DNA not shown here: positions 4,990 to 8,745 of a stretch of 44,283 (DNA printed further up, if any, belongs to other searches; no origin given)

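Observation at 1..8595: Three consecutive tail proteins with three different carbohydrate-active folds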

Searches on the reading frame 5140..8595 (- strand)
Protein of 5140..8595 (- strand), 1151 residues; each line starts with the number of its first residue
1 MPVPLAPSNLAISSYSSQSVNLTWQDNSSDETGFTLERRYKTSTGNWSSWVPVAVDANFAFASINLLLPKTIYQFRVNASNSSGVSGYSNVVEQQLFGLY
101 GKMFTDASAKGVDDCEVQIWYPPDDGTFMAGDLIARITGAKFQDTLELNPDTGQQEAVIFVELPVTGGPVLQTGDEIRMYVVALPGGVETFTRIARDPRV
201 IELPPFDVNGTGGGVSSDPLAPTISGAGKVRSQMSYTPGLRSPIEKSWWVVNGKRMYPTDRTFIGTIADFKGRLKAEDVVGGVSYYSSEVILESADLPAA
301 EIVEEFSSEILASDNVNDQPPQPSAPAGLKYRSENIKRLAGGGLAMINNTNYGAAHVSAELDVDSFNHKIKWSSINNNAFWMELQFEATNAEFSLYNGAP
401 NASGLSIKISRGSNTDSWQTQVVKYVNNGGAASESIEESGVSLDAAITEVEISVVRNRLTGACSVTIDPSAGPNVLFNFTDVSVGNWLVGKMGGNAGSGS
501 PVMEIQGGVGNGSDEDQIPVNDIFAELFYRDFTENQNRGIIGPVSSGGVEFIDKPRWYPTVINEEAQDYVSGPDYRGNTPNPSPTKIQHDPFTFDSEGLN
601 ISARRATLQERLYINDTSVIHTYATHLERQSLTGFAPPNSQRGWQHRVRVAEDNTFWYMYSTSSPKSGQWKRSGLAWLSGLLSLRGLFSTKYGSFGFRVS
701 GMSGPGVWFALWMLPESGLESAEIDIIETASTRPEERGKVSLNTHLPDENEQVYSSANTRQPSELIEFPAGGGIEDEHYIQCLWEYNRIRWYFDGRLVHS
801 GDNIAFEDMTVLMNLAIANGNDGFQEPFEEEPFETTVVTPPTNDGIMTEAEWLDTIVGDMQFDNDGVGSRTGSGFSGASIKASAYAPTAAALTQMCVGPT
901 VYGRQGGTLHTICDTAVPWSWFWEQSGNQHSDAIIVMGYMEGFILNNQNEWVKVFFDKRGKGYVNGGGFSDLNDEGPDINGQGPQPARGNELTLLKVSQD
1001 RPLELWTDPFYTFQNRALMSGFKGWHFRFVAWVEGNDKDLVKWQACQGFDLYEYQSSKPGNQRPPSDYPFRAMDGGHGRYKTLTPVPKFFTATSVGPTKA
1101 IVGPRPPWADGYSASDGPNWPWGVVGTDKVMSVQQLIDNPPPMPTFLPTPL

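Call 7: search_protein_families(library=pfam, proteins=[window:5140-8595:-], max_evalue=0.01)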
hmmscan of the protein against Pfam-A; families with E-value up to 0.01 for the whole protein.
window:5140-8595:- (1151 aa): 3 families
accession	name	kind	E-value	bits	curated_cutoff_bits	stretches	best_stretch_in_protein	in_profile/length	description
PF00722.28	Glyco_hydro_16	-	1.3e-07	31.7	22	1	688-802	38-136/175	Glycosyl hydrolases family 16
PF00041.27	fn3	-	1.9e-07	31.6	25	1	6-94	2-83/84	Fibronectin type III domain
PF25059.1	FN3_DSCAM-DSCAML_C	-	0.0056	17.4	39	0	23-86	12-71/89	DSCAM/DSCAML C-terminal Fn3-like domain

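Call 8: search_protein_families(library=phrogs, proteins=[window:5140-8595:-], max_evalue=0.001)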
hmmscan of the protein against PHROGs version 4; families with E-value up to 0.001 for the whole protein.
window:5140-8595:- (1151 aa): 3 families
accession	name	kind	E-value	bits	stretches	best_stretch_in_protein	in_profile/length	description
phrog_6977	-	tail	5e-05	23.8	1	3-91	152-237/284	minor tail protein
phrog_4971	-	tail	0.0001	22.8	1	4-92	191-275/283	major tail protein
phrog_18315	-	unknown function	0.00085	18.3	0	6-81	108-183/918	-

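Call 12: search_solved_structures(query=window:5140-8595:-, max_evalue=1)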
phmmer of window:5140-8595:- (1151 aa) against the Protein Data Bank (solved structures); distinct sequences matched with E-value up to 1: 27.
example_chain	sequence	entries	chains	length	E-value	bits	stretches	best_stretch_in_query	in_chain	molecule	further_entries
8g4l_bm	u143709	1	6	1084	2.9e-09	38.5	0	4-87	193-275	Titin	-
4u3h_A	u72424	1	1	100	1e-05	26.7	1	4-90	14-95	FN3con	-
4dfs_A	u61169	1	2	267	2.3e-05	25.6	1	678-800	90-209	Glycoside hydrolase, family 16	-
3azx_A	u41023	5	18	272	2.4e-05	25.5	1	678-800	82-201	Laminarinase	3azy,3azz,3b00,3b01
3iln_A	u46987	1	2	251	4.3e-05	24.7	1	674-800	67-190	Laminarinase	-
8bnq_A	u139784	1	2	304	7.8e-05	23.8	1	4-91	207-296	Titin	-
2nzi_A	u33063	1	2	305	0.00023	22.3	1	3-90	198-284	Titin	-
6ygn_A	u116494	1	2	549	0.00057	21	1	3-90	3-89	Titin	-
5j7k_A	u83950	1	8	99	0.0006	20.9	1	4-84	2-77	FN3con-a-lys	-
6iaa_A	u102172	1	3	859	0.00073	20.6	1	3-89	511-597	Roundabout homolog 2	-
4crq_A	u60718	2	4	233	0.0013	19.8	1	674-825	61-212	ENDO-1,3-BETA-GLUCANASE, FAMILY GH16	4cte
1x5f_A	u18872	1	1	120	0.0013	19.8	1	2-89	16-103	Neogenin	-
3lpw_A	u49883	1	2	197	0.0014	19.7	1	4-87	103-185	A77-A78 domain from Titin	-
5e7l_A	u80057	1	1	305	0.0025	18.9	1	5-86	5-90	Contactin-2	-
6pol_A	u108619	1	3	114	0.0026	18.8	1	4-93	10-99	Roundabout homolog 3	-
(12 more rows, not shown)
